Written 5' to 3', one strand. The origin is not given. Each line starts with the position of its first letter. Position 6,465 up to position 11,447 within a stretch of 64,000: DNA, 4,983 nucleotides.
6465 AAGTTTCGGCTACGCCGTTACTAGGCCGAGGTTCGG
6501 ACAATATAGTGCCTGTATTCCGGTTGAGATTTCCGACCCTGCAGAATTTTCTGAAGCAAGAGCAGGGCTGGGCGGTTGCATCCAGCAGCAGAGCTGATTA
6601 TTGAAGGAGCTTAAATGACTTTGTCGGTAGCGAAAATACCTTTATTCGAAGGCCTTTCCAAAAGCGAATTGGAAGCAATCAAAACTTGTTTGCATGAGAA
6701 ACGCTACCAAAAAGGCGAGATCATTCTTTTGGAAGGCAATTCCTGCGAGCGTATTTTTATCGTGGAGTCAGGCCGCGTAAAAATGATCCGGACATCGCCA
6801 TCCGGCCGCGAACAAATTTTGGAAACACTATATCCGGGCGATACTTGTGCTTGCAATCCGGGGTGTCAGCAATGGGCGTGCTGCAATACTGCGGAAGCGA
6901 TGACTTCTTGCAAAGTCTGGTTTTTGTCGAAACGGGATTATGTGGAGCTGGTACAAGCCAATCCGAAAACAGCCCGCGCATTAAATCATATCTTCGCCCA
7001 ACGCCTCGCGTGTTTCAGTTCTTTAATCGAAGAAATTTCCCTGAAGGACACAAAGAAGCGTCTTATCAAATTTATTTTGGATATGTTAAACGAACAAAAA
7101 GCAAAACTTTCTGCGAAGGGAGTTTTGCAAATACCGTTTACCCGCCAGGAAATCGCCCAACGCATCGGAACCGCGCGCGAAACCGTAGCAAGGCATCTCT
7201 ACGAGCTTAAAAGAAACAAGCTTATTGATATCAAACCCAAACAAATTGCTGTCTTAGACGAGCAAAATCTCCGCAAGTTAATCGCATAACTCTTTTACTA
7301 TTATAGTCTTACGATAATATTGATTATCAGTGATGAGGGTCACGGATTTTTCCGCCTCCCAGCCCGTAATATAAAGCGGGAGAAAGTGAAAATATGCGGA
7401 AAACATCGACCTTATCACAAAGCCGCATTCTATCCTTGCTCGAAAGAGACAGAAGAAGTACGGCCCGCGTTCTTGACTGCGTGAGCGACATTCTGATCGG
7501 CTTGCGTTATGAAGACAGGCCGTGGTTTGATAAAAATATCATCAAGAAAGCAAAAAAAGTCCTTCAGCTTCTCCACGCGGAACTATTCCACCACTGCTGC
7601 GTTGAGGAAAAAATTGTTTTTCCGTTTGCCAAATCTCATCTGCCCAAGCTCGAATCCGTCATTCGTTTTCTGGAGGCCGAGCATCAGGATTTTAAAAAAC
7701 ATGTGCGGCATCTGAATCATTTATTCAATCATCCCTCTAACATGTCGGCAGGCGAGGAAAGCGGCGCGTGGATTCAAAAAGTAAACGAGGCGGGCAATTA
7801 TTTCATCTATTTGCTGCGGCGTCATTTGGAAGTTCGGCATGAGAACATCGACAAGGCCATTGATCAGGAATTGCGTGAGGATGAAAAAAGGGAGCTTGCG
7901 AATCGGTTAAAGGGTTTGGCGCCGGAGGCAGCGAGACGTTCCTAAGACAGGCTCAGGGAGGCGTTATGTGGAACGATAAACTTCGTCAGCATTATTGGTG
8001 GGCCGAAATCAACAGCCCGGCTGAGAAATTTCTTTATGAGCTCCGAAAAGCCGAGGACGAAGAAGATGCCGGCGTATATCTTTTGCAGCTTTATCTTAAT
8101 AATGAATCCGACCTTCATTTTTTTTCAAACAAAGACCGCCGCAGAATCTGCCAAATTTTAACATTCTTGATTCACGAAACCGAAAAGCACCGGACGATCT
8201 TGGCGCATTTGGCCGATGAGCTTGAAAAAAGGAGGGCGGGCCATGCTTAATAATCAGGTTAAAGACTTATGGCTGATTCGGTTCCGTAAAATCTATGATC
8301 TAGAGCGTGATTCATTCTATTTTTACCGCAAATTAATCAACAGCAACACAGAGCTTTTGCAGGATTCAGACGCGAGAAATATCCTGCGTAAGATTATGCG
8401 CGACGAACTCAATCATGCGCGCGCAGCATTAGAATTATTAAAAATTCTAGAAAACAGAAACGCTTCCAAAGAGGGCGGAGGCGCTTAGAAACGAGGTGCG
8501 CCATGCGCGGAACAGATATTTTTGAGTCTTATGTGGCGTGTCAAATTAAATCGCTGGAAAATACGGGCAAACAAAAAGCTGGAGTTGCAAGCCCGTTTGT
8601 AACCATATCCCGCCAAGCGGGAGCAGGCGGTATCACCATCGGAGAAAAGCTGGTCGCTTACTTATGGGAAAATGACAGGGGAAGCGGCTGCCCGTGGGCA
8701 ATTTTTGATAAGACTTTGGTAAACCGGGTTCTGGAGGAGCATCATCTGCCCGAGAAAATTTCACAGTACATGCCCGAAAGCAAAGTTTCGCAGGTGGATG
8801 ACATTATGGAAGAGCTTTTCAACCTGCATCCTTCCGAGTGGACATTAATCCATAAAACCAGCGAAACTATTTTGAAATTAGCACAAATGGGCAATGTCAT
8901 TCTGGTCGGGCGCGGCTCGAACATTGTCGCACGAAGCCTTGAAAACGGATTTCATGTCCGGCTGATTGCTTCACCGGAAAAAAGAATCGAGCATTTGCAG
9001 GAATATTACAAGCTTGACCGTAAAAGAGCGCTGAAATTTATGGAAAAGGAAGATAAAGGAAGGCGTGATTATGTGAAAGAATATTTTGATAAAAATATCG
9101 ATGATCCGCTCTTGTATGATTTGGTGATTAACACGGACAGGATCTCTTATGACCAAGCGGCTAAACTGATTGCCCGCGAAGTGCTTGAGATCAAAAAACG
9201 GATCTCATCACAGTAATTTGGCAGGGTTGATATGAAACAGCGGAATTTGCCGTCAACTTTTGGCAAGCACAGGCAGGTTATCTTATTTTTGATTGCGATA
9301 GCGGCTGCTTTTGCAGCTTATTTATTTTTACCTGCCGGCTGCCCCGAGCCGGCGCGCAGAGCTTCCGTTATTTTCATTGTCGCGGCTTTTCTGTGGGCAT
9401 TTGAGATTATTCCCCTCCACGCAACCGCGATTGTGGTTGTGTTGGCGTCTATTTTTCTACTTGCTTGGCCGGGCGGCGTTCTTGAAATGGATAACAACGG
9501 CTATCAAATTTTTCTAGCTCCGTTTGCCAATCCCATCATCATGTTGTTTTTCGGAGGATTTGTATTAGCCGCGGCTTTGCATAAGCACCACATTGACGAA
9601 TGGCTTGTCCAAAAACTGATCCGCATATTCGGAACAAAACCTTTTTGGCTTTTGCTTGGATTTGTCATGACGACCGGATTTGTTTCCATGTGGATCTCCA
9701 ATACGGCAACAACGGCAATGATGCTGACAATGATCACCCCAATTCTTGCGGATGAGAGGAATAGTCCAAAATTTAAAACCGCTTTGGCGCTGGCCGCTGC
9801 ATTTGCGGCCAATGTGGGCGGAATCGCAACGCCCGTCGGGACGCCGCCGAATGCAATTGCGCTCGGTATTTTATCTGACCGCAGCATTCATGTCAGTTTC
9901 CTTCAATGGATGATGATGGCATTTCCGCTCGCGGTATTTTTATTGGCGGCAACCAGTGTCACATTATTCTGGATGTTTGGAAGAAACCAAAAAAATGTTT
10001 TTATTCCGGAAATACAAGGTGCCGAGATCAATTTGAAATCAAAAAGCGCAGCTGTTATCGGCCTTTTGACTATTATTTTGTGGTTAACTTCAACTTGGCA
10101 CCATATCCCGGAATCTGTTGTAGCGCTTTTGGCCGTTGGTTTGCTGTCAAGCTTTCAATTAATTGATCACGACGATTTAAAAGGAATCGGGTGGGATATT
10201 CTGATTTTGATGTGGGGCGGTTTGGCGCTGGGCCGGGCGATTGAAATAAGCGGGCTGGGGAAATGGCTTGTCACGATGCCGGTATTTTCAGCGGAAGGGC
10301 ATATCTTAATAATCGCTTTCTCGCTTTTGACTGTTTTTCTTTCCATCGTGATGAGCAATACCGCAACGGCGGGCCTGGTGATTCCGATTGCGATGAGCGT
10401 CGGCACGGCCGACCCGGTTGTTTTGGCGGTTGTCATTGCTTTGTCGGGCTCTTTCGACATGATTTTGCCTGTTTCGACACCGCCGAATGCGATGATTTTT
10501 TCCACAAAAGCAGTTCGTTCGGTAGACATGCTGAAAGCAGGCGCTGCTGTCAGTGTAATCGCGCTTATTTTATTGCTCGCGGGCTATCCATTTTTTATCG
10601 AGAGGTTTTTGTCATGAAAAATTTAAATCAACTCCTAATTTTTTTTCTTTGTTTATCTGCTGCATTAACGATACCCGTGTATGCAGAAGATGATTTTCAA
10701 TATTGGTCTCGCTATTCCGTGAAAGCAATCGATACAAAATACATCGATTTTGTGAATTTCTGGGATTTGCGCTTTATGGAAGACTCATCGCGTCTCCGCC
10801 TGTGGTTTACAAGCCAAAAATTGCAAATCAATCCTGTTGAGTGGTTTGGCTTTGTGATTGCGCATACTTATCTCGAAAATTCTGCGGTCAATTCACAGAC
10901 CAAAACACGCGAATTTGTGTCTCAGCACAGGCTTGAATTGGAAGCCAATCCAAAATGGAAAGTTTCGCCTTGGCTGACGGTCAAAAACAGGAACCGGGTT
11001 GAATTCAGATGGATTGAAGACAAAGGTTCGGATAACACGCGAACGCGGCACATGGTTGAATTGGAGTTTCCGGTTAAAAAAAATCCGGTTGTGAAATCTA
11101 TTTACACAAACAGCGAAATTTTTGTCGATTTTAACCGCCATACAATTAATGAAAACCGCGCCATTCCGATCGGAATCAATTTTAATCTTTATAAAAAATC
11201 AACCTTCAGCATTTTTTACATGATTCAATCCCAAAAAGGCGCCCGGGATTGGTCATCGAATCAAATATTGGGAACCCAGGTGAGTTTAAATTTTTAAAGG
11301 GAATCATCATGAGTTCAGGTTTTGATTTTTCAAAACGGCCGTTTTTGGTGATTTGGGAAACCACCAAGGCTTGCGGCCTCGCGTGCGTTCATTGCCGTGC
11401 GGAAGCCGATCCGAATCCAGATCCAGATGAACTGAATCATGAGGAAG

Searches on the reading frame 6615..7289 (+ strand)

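Call 51: search_protein_families(library=pfam, proteins=[window:6615-7289:+], max_evalue=0.000001)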
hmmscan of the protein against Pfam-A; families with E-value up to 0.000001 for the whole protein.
window:6615-7289:+ (224 aa): 3 families
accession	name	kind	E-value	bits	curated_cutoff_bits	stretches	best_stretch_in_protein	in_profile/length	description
PF00027.35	cNMP_binding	-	5.8e-18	65.1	27.5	1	29-116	2-89/89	Cyclic nucleotide-binding domain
PF13545.12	HTH_Crp_2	-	6.7e-16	58.5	27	1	148-222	1-70/70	Crp-like helix-turn-helix domain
PF00325.26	Crp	-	1.6e-07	31.4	21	1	174-204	2-32/32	Bacterial regulatory proteins, crp family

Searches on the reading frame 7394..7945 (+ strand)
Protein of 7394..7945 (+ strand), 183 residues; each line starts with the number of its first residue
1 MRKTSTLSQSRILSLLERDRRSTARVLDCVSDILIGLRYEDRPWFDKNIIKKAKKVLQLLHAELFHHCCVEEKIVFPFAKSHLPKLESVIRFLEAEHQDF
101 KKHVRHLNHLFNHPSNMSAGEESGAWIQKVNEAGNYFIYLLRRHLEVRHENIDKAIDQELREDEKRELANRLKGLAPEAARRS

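Call 51: search_protein_families(library=pfam, proteins=[window:7394-7945:+], max_evalue=0.000001)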
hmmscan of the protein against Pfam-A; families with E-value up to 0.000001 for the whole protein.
window:7394-7945:+ (183 aa): 1 family
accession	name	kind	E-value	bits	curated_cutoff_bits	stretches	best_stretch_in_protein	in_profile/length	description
PF01814.28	Hemerythrin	-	2.7e-09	38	25.3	1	50-146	32-117/127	Hemerythrin HHE cation binding domain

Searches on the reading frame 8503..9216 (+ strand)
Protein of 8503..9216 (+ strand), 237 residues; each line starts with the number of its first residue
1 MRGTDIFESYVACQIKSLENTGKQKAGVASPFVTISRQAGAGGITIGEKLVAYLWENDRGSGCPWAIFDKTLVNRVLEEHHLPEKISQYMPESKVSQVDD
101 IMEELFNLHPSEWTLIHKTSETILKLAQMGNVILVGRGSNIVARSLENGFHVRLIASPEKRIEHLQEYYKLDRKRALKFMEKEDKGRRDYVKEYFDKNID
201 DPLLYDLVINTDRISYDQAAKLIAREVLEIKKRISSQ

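Call 5: search_protein_families(library=pfam, proteins=[window:8503-9216:+])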
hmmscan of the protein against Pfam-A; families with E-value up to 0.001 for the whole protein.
window:8503-9216:+ (237 aa): 1 family
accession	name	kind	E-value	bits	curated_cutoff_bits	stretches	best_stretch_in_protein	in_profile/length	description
PF13189.12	Cytidylate_kin2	-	2.2e-31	109.8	28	1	33-212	2-175/176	Cytidylate kinase-like family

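Call 6: search_protein_families(library=ncbifam, proteins=[window:8503-9216:+])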
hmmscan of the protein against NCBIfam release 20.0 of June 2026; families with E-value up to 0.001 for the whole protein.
window:8503-9216:+ (237 aa): 1 family
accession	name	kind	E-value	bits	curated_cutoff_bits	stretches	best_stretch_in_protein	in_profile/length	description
TIGR02173.1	cyt_kin_arch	equivalog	3.5e-07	30.4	102.1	1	126-225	68-166/169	(d)CMP kinase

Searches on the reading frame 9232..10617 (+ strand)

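Call 5: search_protein_families(library=pfam, proteins=[window:9232-10617:+])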
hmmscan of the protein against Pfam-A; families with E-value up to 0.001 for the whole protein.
window:9232-10617:+ (461 aa): 2 families
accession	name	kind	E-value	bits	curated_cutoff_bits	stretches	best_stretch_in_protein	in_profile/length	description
PF03600.22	CitMHS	-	1.2e-49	169.7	31.9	2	53-291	2-220/336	Citrate transporter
PF00939.25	Na_sulph_symp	-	2.3e-37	129.5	27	1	20-449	7-459/472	Sodium:sulfate symporter transmembrane region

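Call 6: search_protein_families(library=ncbifam, proteins=[window:9232-10617:+])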
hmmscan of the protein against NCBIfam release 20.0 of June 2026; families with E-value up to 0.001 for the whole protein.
window:9232-10617:+ (461 aa): 1 family
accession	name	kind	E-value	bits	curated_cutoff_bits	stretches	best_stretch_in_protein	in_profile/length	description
TIGR00785.1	dass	subfamily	3.7e-79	266.5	198.6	1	34-451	3-439/444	DASS family sodium-coupled anion symporter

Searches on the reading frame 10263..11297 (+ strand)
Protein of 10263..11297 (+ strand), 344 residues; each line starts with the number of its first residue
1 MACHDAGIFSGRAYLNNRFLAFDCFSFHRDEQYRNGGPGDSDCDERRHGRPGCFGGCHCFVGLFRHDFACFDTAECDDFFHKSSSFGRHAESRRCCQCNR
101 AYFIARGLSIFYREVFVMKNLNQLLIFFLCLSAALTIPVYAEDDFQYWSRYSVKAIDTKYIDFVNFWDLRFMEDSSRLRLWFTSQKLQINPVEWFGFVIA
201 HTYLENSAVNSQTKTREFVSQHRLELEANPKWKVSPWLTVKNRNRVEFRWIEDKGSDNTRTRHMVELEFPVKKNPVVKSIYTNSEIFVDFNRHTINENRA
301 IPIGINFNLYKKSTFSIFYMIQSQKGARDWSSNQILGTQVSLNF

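Call 5: search_protein_families(library=pfam, proteins=[window:10263-11297:+])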
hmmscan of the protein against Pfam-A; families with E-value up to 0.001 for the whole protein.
window:10263-11297:+ (344 aa): 1 family
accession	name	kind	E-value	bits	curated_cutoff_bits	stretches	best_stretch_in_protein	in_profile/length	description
PF10677.15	DUF2490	-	6.7e-19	68.8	29.8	1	145-331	1-184/186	Protein of unknown function (DUF2490)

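Call 6: search_protein_families(library=ncbifam, proteins=[window:10263-11297:+])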
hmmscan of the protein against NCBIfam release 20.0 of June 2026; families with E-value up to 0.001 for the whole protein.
window:10263-11297:+ (344 aa): 0 families
